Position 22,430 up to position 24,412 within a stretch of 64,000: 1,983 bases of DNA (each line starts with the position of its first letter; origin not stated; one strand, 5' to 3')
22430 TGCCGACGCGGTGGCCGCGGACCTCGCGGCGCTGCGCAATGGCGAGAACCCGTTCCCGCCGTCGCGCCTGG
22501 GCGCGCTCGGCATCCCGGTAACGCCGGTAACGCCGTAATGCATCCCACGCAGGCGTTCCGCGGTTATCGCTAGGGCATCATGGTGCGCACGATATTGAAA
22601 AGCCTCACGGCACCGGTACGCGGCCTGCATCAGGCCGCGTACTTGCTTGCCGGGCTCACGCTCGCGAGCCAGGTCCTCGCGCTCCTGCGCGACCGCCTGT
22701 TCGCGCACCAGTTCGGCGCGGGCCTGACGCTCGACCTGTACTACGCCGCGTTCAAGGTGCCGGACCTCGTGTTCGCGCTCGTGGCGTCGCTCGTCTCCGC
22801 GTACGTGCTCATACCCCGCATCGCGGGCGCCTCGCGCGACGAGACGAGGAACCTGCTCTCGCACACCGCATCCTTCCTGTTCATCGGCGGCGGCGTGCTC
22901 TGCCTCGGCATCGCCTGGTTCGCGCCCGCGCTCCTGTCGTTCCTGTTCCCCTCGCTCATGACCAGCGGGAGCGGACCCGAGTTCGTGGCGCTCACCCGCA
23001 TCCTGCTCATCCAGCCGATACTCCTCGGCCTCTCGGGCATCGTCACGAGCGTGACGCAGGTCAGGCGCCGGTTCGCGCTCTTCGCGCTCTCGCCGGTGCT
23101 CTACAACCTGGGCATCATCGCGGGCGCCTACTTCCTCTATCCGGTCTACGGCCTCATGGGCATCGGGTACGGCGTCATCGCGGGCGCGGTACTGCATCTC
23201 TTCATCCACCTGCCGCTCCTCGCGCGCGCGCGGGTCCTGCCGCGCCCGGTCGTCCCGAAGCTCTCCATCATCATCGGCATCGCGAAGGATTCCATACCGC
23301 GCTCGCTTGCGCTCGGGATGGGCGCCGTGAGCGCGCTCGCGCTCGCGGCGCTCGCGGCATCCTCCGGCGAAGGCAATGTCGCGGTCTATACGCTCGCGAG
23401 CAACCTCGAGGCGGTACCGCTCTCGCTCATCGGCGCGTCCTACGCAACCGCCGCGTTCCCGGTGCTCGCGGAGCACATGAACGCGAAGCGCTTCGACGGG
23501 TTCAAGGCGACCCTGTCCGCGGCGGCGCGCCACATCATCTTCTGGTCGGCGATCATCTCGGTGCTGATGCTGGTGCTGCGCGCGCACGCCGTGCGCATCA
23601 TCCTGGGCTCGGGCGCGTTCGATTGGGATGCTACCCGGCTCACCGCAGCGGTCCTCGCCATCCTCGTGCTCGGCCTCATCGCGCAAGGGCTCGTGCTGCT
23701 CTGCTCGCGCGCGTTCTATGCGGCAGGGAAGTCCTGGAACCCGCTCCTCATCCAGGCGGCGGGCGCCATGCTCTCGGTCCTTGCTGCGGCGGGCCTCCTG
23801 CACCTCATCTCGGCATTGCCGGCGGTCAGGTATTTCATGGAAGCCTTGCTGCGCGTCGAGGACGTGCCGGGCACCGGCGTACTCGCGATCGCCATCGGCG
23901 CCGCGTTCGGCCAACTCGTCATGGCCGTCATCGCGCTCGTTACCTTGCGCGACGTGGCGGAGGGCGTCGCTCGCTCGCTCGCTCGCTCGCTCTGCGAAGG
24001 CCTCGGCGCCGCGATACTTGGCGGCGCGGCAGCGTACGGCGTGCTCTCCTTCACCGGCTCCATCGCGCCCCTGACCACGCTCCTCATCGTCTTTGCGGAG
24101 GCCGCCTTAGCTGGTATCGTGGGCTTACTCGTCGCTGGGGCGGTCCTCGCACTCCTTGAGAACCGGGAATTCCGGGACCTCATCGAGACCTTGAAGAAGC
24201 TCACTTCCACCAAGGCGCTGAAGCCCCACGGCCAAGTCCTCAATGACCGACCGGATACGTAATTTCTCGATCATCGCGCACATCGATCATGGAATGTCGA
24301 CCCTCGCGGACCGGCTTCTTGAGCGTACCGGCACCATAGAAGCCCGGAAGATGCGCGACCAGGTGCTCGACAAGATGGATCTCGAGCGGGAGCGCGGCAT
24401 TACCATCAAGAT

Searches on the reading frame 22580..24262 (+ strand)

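Call 9: search_protein_families(library=pfam, proteins=[window:22580-24262:+], max_evalue=0.001)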
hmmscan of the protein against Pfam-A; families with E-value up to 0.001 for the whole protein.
window:22580-24262:+ (560 aa): 2 families
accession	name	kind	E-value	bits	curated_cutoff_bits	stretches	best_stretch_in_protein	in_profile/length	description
PF03023.19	MurJ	-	8.5e-46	156.9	27.4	1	41-493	1-437/451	Lipid II flippase MurJ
PF01554.23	MatE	-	5.8e-06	26.5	24.9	1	252-400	13-156/161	MatE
